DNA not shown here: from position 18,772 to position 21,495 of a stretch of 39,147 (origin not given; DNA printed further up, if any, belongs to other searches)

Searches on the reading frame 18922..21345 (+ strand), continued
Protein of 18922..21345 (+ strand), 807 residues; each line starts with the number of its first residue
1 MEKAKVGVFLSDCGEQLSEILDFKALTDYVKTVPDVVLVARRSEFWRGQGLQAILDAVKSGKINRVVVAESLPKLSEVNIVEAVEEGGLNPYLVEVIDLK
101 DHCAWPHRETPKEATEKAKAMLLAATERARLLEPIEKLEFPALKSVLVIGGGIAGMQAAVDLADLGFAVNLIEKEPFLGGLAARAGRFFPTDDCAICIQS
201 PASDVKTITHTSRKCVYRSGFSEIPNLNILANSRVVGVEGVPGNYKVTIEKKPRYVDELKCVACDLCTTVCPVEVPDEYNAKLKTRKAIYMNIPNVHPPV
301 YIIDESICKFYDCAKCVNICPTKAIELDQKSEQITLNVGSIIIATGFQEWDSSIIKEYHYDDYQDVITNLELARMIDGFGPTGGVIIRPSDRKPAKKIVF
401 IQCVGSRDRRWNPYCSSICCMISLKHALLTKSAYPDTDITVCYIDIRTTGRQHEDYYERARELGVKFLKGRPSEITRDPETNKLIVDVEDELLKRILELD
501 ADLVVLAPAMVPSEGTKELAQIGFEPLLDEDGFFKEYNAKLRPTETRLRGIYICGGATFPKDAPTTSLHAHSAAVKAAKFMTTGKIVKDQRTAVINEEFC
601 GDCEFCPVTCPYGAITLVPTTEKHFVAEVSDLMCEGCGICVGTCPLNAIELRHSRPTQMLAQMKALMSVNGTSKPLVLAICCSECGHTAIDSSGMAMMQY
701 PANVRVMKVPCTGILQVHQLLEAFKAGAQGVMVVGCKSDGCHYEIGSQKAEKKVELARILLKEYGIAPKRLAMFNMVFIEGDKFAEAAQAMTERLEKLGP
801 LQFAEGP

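Call 39: search_solved_structures(query=window:18922-21345:+, max_evalue=1e-50, show_alignments=5)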
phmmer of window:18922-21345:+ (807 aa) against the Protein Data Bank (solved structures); distinct sequences matched with E-value up to 1e-50: 5.
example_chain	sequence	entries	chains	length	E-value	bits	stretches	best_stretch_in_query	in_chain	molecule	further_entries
5odc_A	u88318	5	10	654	3e-164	551.5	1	1-666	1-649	Heterodisulfide reductase, subunit A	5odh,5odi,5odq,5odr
9sfi_A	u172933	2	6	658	3.7e-162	544.6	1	3-667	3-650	CoB--CoM heterodisulfide reductase iron-sulfur subunit A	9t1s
8rvu_a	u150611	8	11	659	7.9e-155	520.3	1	1-668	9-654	H(2):CoB-CoM heterodisulfide,ferredoxin reductase subunit A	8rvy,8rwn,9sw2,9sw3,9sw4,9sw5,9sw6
8rvv_A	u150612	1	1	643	1.3e-153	516.2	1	5-667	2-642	H(2):CoB-CoM heterodisulfide,ferredoxin reductase subunit A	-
7bkb_A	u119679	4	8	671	2.3e-124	419.6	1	4-667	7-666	CoB--CoM heterodisulfide reductase iron-sulfur subunit A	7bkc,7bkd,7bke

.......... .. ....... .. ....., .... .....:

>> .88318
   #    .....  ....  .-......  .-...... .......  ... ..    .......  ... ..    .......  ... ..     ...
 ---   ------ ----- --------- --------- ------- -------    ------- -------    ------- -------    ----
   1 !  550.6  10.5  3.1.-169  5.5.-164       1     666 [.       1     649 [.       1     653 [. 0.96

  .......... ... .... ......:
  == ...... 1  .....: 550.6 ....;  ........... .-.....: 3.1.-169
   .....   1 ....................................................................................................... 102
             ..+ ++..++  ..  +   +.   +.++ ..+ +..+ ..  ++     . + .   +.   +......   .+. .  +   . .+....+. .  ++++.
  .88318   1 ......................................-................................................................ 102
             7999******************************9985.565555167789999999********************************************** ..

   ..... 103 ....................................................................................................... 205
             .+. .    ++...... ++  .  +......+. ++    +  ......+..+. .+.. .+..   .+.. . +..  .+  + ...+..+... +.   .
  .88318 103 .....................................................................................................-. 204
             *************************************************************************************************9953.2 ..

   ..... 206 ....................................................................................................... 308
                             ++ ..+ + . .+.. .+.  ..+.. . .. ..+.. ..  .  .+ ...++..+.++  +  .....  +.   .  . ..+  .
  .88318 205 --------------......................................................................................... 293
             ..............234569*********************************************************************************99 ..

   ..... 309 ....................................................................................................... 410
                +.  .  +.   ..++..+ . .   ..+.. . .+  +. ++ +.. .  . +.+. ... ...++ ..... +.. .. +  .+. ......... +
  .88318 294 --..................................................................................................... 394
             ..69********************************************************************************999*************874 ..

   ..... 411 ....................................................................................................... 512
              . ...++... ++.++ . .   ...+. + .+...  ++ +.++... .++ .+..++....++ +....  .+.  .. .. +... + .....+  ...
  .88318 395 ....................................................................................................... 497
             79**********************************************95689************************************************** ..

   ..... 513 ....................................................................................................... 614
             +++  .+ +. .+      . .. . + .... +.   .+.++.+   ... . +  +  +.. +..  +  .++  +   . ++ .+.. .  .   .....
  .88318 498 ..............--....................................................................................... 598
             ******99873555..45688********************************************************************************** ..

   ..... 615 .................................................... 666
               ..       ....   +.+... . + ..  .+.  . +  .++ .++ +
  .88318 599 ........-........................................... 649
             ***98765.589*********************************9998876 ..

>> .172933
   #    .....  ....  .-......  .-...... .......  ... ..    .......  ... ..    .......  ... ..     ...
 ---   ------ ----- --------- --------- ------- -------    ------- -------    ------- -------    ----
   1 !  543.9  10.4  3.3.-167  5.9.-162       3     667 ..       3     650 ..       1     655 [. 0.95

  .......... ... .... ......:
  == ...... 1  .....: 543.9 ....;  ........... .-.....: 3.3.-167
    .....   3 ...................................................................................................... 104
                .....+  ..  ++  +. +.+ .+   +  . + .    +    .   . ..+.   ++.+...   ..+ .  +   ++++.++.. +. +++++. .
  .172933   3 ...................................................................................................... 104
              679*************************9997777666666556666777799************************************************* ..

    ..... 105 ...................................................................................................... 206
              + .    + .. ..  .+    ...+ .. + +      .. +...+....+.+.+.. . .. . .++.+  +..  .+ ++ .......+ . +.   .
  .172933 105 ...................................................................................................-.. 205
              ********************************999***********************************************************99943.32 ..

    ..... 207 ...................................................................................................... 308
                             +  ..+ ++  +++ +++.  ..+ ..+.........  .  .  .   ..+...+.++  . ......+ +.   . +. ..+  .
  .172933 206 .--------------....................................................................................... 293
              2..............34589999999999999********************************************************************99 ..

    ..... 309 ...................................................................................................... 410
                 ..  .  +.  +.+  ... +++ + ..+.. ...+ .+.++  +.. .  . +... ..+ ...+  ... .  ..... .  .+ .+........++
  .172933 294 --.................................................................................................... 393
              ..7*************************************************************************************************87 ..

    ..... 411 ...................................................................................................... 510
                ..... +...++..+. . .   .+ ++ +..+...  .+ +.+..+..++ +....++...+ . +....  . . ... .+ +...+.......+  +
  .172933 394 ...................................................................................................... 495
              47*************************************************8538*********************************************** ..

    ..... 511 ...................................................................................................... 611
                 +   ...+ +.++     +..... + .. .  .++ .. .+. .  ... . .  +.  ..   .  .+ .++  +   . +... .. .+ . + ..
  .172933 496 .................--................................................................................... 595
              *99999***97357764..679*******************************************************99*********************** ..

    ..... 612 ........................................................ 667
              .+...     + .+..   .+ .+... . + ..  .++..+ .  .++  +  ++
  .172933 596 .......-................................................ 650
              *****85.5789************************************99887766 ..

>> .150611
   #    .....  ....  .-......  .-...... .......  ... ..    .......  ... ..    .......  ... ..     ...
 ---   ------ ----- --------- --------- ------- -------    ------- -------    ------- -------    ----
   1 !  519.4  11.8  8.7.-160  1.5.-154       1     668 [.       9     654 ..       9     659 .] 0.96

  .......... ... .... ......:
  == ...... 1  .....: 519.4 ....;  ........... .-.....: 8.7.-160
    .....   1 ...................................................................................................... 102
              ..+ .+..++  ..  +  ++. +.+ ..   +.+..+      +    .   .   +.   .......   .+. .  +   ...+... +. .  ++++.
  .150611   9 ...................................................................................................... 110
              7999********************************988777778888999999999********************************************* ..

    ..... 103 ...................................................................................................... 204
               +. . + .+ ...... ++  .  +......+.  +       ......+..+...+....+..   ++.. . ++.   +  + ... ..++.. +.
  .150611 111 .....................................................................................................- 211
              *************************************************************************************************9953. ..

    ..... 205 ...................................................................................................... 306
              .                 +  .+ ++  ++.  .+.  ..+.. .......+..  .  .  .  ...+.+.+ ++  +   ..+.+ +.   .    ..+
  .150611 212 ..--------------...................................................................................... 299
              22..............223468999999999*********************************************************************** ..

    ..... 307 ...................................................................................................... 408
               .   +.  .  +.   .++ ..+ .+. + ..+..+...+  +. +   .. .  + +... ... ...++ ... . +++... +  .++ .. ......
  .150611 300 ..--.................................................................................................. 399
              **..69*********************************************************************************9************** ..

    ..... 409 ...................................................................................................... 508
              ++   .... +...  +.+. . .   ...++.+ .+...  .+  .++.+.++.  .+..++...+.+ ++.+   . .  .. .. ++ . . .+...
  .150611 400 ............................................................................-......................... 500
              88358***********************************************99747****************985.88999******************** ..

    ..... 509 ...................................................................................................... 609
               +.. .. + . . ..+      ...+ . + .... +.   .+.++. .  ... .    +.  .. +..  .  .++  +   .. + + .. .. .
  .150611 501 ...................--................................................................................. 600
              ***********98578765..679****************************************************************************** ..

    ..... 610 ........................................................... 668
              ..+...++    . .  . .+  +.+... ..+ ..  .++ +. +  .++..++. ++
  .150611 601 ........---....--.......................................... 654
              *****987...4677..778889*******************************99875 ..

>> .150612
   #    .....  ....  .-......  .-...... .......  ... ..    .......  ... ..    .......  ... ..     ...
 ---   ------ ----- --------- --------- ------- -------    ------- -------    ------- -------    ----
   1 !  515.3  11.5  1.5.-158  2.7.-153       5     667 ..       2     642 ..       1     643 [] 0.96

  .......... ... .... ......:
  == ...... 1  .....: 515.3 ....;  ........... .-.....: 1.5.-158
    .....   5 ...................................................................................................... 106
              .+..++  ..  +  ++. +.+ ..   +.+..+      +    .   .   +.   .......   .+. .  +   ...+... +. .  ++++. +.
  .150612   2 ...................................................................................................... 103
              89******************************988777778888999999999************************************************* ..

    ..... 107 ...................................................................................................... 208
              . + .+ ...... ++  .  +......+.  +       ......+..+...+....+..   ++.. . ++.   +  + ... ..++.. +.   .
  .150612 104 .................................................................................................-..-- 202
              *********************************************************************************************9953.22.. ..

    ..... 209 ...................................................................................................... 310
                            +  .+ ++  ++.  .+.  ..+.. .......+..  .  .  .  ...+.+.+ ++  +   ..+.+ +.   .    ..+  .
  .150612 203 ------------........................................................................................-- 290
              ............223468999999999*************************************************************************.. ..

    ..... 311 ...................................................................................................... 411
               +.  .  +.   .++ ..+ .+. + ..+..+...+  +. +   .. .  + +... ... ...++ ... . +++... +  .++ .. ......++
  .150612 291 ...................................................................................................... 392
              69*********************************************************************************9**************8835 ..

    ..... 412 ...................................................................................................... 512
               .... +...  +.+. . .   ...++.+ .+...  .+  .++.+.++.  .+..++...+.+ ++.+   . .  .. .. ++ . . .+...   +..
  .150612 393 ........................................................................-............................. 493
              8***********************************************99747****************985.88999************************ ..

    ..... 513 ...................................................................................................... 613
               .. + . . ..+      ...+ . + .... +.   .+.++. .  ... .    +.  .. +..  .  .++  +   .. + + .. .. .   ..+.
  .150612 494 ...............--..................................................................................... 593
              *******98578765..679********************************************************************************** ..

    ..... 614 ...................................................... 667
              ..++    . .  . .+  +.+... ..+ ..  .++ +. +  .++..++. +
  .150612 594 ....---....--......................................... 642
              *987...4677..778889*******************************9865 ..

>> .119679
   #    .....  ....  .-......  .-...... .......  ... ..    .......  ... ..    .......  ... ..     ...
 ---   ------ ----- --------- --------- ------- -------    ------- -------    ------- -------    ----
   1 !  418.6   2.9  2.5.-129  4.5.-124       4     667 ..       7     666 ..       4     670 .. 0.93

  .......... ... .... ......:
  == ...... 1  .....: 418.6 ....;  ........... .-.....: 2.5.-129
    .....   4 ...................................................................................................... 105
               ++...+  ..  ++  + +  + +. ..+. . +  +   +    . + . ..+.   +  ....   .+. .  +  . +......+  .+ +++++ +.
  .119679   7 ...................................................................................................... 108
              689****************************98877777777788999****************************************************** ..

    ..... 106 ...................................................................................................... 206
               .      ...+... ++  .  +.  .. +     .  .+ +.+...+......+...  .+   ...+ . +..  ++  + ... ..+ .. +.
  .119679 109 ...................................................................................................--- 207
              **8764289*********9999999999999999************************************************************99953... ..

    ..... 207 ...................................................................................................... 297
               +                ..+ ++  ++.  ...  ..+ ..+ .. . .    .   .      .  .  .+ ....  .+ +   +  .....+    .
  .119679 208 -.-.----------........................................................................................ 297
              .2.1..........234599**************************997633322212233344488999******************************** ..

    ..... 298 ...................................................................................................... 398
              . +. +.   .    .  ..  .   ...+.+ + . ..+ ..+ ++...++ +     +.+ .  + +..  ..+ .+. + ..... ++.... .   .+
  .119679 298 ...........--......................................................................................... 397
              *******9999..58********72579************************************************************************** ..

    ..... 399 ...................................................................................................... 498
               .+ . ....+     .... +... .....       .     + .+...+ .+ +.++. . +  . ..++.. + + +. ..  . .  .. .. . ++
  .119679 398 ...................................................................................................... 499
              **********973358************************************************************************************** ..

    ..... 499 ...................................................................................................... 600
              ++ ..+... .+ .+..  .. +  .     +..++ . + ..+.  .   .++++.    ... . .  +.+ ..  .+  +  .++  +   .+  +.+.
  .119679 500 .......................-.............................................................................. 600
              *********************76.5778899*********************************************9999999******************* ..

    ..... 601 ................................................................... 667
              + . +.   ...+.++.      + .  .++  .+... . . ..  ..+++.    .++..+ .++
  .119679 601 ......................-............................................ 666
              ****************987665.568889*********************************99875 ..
